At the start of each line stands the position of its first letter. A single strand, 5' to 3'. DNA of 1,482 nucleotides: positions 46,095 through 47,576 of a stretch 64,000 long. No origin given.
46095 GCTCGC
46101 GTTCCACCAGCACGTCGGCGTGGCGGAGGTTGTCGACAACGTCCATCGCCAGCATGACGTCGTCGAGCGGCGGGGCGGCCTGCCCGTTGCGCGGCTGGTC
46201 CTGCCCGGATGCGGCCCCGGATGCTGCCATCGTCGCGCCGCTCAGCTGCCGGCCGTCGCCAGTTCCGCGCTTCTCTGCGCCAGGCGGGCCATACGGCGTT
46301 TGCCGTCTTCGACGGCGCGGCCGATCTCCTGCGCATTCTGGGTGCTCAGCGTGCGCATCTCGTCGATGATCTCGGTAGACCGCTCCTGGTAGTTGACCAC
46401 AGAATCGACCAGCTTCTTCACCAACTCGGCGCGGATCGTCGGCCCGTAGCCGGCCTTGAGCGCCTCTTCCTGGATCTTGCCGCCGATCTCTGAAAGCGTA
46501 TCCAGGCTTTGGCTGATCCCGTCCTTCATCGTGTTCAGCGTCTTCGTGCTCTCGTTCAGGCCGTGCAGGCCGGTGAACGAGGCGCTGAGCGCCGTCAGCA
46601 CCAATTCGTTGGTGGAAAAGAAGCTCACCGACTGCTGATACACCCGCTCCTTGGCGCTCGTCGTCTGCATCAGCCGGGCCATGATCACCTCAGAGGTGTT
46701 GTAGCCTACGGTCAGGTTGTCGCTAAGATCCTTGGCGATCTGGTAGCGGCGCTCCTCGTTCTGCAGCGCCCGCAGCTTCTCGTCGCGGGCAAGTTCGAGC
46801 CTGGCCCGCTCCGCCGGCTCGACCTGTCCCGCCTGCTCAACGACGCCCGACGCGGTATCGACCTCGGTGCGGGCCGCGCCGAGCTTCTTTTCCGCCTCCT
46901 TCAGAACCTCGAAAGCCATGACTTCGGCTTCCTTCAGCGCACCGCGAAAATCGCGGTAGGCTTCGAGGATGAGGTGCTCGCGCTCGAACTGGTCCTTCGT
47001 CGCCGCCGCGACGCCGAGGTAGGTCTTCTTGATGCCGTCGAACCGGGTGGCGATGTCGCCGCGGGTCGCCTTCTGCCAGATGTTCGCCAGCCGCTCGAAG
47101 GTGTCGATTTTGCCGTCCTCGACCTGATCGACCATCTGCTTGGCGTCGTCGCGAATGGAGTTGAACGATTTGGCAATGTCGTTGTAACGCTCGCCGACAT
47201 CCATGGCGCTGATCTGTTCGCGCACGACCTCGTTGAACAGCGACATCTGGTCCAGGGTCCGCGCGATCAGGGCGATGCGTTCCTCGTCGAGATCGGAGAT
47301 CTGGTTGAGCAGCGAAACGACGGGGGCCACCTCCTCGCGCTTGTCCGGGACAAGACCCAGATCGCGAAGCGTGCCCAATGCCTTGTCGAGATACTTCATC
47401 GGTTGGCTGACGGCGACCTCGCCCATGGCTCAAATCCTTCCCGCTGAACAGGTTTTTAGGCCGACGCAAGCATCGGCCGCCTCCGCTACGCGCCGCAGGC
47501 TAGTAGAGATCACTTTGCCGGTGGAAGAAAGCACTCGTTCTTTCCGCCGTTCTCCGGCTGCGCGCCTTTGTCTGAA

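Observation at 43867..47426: Intact three-gene operon of unknown function: TelA-like helical protein, single-pass membrane protein, coiled-coil protein with glycine zipper and poly-Gly tail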

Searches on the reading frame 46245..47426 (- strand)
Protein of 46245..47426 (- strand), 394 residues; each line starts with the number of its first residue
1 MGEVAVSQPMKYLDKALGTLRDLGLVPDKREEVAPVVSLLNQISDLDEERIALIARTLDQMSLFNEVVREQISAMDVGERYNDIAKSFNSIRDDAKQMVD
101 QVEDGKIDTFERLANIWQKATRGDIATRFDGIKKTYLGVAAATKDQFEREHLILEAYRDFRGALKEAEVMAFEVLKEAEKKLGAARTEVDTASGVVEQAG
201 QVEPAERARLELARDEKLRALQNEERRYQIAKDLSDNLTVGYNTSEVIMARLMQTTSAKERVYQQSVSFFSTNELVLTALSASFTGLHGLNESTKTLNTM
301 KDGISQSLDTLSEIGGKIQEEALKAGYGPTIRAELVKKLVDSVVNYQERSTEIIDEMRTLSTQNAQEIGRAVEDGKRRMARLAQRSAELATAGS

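Call 3: search_protein_families(library=pfam, proteins=[window:46245-47426:-], max_evalue=1)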
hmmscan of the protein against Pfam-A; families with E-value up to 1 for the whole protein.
window:46245-47426:- (394 aa): 2 families
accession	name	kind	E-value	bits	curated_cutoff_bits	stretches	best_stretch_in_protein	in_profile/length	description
PF13874.11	Nup54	-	0.18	12.3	30.5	1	342-391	44-93/140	Nucleoporin complex subunit 54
PF21522.3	MreB-like_C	-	0.77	10.8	27.8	0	298-374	27-95/123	Archaeal actin homologue MreB-like, C-terminal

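Call 4: search_protein_families(library=ncbifam, proteins=[window:46245-47426:-], max_evalue=1)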
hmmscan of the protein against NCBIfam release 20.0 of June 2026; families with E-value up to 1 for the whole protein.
window:46245-47426:- (394 aa): 0 families

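Call 5: search_protein_families(library=padloc, proteins=[window:46245-47426:-], max_evalue=1)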
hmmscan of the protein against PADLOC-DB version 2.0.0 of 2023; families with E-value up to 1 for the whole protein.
window:46245-47426:- (394 aa): 0 families

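Call 6: search_solved_structures(query=window:46245-47426:-, max_evalue=10)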
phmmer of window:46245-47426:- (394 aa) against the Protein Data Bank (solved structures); distinct sequences matched with E-value up to 10: 18.
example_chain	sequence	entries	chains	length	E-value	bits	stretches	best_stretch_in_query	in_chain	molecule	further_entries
1m54_A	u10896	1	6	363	0.39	13.5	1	106-196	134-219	CYSTATHIONINE BETA-SYNTHASE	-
8stw_A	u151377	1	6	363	0.4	13.4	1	106-196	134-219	Cystathionine beta-synthase, K384N variant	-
5mms_A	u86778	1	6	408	0.49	13.2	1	106-196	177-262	Cystathionine beta-synthase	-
1jbq_A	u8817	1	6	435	0.55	13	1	106-195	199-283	CYSTATHIONINE BETA-SYNTHASE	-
9sqq_A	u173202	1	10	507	0.68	12.7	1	106-195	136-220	Cystathionine beta-synthase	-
9shm_A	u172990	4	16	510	0.68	12.7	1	106-195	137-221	Cystathionine beta-synthase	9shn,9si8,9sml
9hif_A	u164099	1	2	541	0.76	12.5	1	106-195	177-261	Cystathionine beta-synthase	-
4l27_B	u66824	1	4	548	0.77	12.5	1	106-195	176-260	Cystathionine beta-synthase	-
4l0d_A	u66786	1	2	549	0.77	12.5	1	106-195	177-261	Cystathionine beta-synthase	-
4l3v_B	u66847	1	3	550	0.77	12.5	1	106-195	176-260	Cystathionine beta-synthase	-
9spv_B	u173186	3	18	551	0.78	12.5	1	106-195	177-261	Cystathionine beta-synthase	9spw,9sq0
8s5j_A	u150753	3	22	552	0.78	12.5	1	106-195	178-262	Cystathionine beta-synthase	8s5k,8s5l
4l28_A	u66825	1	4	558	0.79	12.5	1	106-195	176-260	Cystathionine beta-synthase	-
8s5h_A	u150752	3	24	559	0.79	12.5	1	106-195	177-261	Cystathionine beta-synthase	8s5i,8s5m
4coo_A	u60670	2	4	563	0.81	12.4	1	106-195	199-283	CYSTATHIONINE BETA-SYNTHASE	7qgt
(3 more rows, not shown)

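Call 8: find_homologous_proteins(query=window:46245-47426:-)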
Query window:46245-47426:- (394 aa): 8000 proteins with E <= 0.001 among 8000 candidates; the best 120 are listed.
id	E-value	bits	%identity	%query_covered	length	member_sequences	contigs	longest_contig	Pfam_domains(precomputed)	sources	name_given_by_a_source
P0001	1.9e-242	822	100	100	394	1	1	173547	-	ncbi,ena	-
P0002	1.1e-238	809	99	100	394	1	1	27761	-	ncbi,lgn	-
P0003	7.6e-227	770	94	99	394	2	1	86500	-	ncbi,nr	ncbi:MAG: hypothetical protein JNM75_03340 [Rhodospirillales bacterium]|nr:hypothetical protein [Rho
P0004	1.8e-216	736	90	99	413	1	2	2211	-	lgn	-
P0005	1.4e-215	733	89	99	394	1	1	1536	-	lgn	-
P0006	1.2e-211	720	88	99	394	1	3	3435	-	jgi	jgi:hypothetical protein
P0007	7.3e-201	685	85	99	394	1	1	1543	-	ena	-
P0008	9.7e-201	685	85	99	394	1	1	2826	-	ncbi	ncbi:MAG: hypothetical protein ACXW3P_06675 [Rhodospirillales bacterium]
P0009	4.5e-200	682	84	99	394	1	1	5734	-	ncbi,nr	ncbi:MAG TPA: hypothetical protein VLR47_01210 [Rhodospirillales bacterium]|nr:hypothetical protein 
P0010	1.2e-199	681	83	100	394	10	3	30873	-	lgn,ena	-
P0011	1.3e-198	678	82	100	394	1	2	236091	-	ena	-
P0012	1.5e-198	677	83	100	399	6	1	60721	-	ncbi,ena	-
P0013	1.7e-198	677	83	100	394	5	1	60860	-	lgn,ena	-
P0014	1.5e-197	674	83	99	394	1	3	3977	-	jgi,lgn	jgi:hypothetical protein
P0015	5.0e-197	672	82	100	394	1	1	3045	-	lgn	-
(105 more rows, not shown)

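Call 17: search_protein_representatives(protein=window:46245-47426:-)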
Query: 394 residues. Proteins with E-value up to 0.001 (for the whole library): 613; up to 1e-10: 442; up to 1e-30: 208. The best 150 are listed.
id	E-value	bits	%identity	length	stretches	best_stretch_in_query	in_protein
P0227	7.4e-154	528.8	66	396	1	6-389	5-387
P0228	6.9e-141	486.1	62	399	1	7-388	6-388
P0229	1.1e-115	403.3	67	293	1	98-386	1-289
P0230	9.1e-115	400.2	62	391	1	5-315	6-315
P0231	7.3e-106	371.0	49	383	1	7-381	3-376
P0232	3.7e-104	365.4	51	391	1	12-386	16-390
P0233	5.8e-96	338.4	47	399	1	9-383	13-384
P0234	3.9e-93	329.1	45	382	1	9-384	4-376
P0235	5.3e-93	328.7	46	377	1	9-383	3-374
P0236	7.5e-90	318.3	61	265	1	8-262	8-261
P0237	5.7e-89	315.4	45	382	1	9-384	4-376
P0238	1.2e-88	314.4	42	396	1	3-385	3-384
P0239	3.4e-88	312.9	64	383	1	98-364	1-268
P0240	2.1e-87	310.3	44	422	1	8-383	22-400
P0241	2.5e-87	310.0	43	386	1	11-382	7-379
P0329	2.1e-54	201.8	30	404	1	13-386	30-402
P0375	9.4e-41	156.9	28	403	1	12-382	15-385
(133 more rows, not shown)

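Call 19: search_protein_families(library=pfam, alignment_id=A1, max_evalue=0.1)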
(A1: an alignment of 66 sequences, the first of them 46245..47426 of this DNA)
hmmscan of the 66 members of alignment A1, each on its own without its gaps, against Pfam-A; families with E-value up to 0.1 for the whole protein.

A. member 1, window:46245-47426:- (394 aa): 0 families

B. families by the number of members that match (of 66 scanned): 61 families (the first 25 are shown)
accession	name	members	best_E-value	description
PF02637.23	GatB_Yqey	4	0.0022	GatB domain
PF08429.16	PLU-1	4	0.006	PLU-1-like protein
PF10046.14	BLOC1_2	2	0.017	Biogenesis of lysosome-related organelles complex-1 subunit 2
PF04905.18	NCD2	2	0.042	NAB conserved region 2 (NCD2)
PF03580.19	Herpes_UL14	1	0.0014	Herpesvirus UL14-like protein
PF12451.13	VPS11_C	1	0.0024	Vacuolar protein sorting protein 11 C terminal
PF13256.11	DUF4047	1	0.0058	Domain of unknown function (DUF4047)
PF18058.6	SbsC_C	1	0.0059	SbsC C-terminal domain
PF11568.13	Med29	1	0.0067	Mediator complex subunit 29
PF20155.4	TMP_3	1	0.0072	Tape measure protein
PF18739.6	HEPN_Apea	1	0.0079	Apea-like HEPN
PF07464.16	ApoLp-III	1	0.0098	Apolipophorin-III precursor (apoLp-III)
PF20379.3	DUF6674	1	0.0098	Family of unknown function (DUF6674)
PF09712.15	PHA_synth_III_E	1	0.015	Poly(R)-hydroxyalkanoic acid synthase subunit (PHA_synth_III_E)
PF12758.12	DUF3813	1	0.017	Protein of unknown function (DUF3813)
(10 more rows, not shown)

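Call 21: search_solved_structures(query=A1, max_evalue=10)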
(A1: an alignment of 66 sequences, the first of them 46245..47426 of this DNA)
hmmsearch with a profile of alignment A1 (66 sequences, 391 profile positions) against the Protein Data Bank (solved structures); distinct sequences matched with E-value up to 10: 5.
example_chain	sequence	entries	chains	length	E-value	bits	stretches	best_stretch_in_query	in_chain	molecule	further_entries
8qhp_A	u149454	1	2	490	0.28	13.1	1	175-300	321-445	Cysteine--tRNA ligase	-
1aq5_A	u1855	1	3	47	0.3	13.1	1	341-373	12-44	CARTILAGE MATRIX PROTEIN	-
4akx_B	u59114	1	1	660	0.31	13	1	260-369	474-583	EXOU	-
3tu3_B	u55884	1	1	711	0.35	12.8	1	260-369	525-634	ExoU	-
4okv_E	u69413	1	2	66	1.7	10.6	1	80-103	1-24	Anti-platelet aggregation protein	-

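Call 26: find_related_loci(query=A2, collection=genome_contigs, flank=5000)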
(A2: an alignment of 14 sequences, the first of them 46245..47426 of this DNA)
Query A2 (394 aa) in genome_contigs; peptide patterns used: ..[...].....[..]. (x = any residue, [..] = any of these).
599 stretches matched a pattern (row limit reached: there are more); 459 encode a relative of the query (tblastn E <= 1e-3); the best 80 are kept; 80 distinct loci.
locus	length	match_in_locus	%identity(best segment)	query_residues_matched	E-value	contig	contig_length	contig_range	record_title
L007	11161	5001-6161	72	5-392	0e+0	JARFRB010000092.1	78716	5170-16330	MAG: Pelagibius litoralis isolate MAG_Ve_Sed_39 k141_8331807, whole genome shotgun sequence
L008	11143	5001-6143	72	5-384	0e+0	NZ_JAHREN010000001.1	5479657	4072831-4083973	Siccirubricoccus sp. G192 Seq1_len=5479317, whole genome shotgun sequence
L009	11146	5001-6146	70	7-389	0e+0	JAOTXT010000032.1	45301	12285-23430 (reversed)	MAG: Paracoccaceae bacterium isolate 21_Jan_SF_Bin22 21_Jan_SF_Bin22_scaffold_359_c1, whole genome shotgun sequence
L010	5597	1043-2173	72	6-383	0e+0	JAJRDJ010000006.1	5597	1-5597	MAG: Methylococcaceae bacterium isolate OWC_0087 OWC_0087_k121_123522, whole genome shotgun sequence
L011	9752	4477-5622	71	1-383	9e-179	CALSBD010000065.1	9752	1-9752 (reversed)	MAG: Rhizobium sp. Q54 isolate JJ-MIS3-109-2-m2-bin119 genome assembly, contig: JJ-MIS3-109-C790, whole genome shotgun s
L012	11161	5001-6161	68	7-394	7e-177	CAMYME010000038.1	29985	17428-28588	MAG: uncultured Desulfuromonadales bacterium isolate FO_M_Desulfobacterota_24.1 genome assembly, contig: scaffold_949, w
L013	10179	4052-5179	72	10-386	5e-176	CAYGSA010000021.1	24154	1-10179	MAG TPA_asm: uncultured Micavibrio sp. isolate ERP117304_co2_190 genome assembly, contig: NODE_1772_length_24154_cov_9.4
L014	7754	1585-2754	68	2-390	1e-175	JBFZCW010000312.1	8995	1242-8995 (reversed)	MAG: Chromatiaceae bacterium isolate PPR_0536 k121_1925911, whole genome shotgun sequence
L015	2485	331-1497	69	4-391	0e+0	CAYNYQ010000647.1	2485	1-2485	MAG TPA_asm: uncultured Acetobacteraceae bacterium isolate SRP287051_co2_160 genome assembly, contig: NODE_56430_length_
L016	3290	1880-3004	69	9-384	0e+0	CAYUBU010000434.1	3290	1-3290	MAG TPA_asm: uncultured Nitrospirota bacterium isolate binchicken_co231_141 genome assembly, contig: k141_2864517, whole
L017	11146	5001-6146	69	9-390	6e-175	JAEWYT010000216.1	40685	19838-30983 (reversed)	MAG: Proteobacteria bacterium isolate OH_SFB_180 k127_1229817, whole genome shotgun sequence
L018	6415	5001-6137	69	3-382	6e-175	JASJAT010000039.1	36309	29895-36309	MAG: Arenicellales bacterium isolate MO_035.B17 MO_035.c_360, whole genome shotgun sequence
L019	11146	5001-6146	69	7-389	8e-175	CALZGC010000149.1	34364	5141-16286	MAG: uncultured Nitrospirae bacterium isolate FCS_M_CG2-30-53-67_02 genome assembly, contig: k121_810080, whole genome s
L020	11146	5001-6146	70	1-383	2e-174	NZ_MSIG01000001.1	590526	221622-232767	Mongoliimonas terrestris strain MIMtkB18 scaffold1, whole genome shotgun sequence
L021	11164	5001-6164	68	1-389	2e-174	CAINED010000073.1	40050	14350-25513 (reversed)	MAG: uncultured Rhizobiales bacterium isolate ErkenSummer_bin-4723 genome assembly, contig: bin-4723:73/92, whole genome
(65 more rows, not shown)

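Call 31: predict_structure(alignment_id=A1)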
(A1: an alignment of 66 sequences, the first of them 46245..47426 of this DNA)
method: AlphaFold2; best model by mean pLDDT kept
length: 394 residues; sequences in the alignment: 66
mean_pLDDT: 78.4   pTM: 0.71
mean pLDDT of the five models: 78.4, 76.3, 75.3, 72.4, 67.4
residues with pLDDT >= 90: 122; 70-90: 189; 50-70: 44; < 50: 39
segments of 3 or more residues with pLDDT < 50: 289-326
pLDDT, mean of each block of 10 residues (from residue 1): 75 91 83 89 96 94 87 72 79 73 69 84 85 84 85 92 94 96 96 96 97 97 95 90 80 74 72 71 55 33 29 34 47 70 73 76 79 81 86 81
secondary structure, 60 per line:
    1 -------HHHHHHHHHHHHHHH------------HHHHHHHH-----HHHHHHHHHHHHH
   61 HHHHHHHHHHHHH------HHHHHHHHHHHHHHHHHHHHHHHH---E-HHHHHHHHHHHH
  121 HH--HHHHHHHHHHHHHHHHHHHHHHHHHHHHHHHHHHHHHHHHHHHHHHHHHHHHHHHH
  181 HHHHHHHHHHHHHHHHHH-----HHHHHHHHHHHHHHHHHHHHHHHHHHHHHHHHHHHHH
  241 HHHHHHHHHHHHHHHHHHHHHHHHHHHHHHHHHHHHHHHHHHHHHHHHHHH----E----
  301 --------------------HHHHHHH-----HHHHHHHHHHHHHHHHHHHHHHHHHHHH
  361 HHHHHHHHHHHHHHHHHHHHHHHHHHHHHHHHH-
elements in order: H8-22 H35-42 H48-73 H80-103 H109-122 H125-198 H204-291 H321-327 H333-393

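Call 33: fold_search(model_id=the predicted structure, library=pdb)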
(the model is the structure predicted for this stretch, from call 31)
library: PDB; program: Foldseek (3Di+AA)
matches with E <= 10: 848; with E <= 0.001: 0
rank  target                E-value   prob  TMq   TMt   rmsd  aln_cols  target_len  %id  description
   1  4tql_A                1.1e-02  1.00  0.24  0.35  11.0       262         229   13  Computationally designed three helix bundle (released 2014-10-15)
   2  4tql_B                1.9e-02  0.98  0.23  0.32  15.6       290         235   12  Computationally designed three helix bundle (released 2014-10-15)
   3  7p3r_B                2.4e-02  0.90  0.21  0.23  18.1       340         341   11  Helical structure of the toxin MakA from Vibrio cholera (released 2022-02-23)
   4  4phq_A                2.5e-02  0.85  0.22  0.28  21.8       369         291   11  ClyA CC6/264 ox (6-303) (released 2014-09-24)
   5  4phq_B                2.7e-02  0.47  0.14  0.19  25.0       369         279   12  ClyA CC6/264 ox (6-303) (released 2014-09-24)
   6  3zx6_B                3.3e-02  0.99  0.31  0.39  54.2       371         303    9  Structure of Hamp(AF1503)-Tsr fusion - Hamp (A291V) mutant (released 2012-02-29)
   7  7a0g_FFF              3.8e-02  0.75  0.20  0.24  23.3       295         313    9  Structure of the SmhB pore of the tripartite alpha-pore forming toxin, Smh, from Serratia marcescens. (released 2021-03-31)
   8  2nrj                  4.0e-02  0.60  0.18  0.20  23.0       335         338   15  Crystal Structure of Hemolysin binding component from Bacillus cereus (released 2006-11-14)
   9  4pho_C                4.8e-02  0.77  0.22  0.28  20.9       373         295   11  ClyA CC6/264 ox (2-303) (released 2014-09-24)
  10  7p3r_A                4.8e-02  0.75  0.21  0.24  22.6       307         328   12  Helical structure of the toxin MakA from Vibrio cholera (released 2022-02-23)
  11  9gm7_C                5.5e-02  0.66  0.19  0.17  39.9       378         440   11  MukBEF in a nucleotide-bound state with open neck gate (monomer) (released 2025-03-26)
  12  4pho_A                5.8e-02  0.69  0.21  0.28  20.6       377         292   11  ClyA CC6/264 ox (2-303) (released 2014-09-24)
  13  3zx6_A                5.8e-02  0.63  0.21  0.24  57.3       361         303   12  Structure of Hamp(AF1503)-Tsr fusion - Hamp (A291V) mutant (released 2012-02-29)
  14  7a0g_DDD              6.4e-02  0.66  0.20  0.24  27.1       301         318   11  Structure of the SmhB pore of the tripartite alpha-pore forming toxin, Smh, from Serratia marcescens. (released 2021-03-31)
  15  4pho_B                6.7e-02  0.66  0.21  0.27  20.8       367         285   11  ClyA CC6/264 ox (2-303) (released 2014-09-24)
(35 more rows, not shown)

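Call 38: fold_search(model_id=the predicted structure, library=viral)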
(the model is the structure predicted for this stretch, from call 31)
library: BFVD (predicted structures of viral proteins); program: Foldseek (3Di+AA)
matches with E <= 10: 621; with E <= 0.001: 4
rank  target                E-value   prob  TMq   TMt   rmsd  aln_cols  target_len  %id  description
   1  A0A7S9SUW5            4.4e-05  1.00  0.48  0.51  12.2       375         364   13  (no name in the UniProt tables at hand)
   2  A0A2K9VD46            6.1e-04  1.00  0.43  0.46  11.4       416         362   10  Tellurite resistance protein [Lactobacillus phage Semele]
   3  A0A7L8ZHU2            7.7e-04  1.00  0.32  0.34  17.8       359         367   15  Toxic anion resistance protein [Escherichia phage VEcB]
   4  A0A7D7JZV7            7.7e-04  1.00  0.34  0.25  30.9       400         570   12  (no name in the UniProt tables at hand)
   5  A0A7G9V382            8.9e-03  0.98  0.26  0.27  17.0       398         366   12  Tellurite resistance protein [Pseudomonas phage phiPsa397]
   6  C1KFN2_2              1.8e-02  0.89  0.21  0.11  31.7       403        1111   10  Putative tail fibre protein [Lactobacillus phage Lb338-1]
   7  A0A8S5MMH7            1.8e-02  0.66  0.17  0.07  37.7       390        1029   13  STRUCTURAL MAINTENANCE OF CHROMOSOMES PROTEIN [Siphoviridae sp. ctxc31]
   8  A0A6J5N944            1.9e-02  0.94  0.25  0.10  23.9       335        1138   13  Uncharacterized protein [uncultured Caudovirales phage]
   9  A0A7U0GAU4            2.2e-02  0.98  0.32  0.34  16.5       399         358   11  (no name in the UniProt tables at hand)
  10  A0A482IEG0            2.6e-02  0.44  0.13  0.09  32.4       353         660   10  Uncharacterized protein [Stenotrophomonas phage YB07]
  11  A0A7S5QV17            2.9e-02  0.44  0.15  0.16  51.2       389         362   12  (no name in the UniProt tables at hand)
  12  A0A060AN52            3.5e-02  0.57  0.16  0.19  39.7       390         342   13  Tail tape measure protein [Enterococcus phage IME-EFm1]
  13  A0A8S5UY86            3.8e-02  0.21  0.11  0.09  63.4       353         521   14  Hint [Phage sp. ctKtV17]
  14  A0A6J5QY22            4.2e-02  0.28  0.13  0.09  56.6       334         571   14  DNA transfer protein [uncultured Caudovirales phage]
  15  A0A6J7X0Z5            4.4e-02  0.87  0.23  0.17  36.5       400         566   10  Uncharacterized protein [uncultured Caudovirales phage]
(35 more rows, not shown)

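Call 47: find_encoding_contigs(protein=P0001, flank=10000, max_places=2)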
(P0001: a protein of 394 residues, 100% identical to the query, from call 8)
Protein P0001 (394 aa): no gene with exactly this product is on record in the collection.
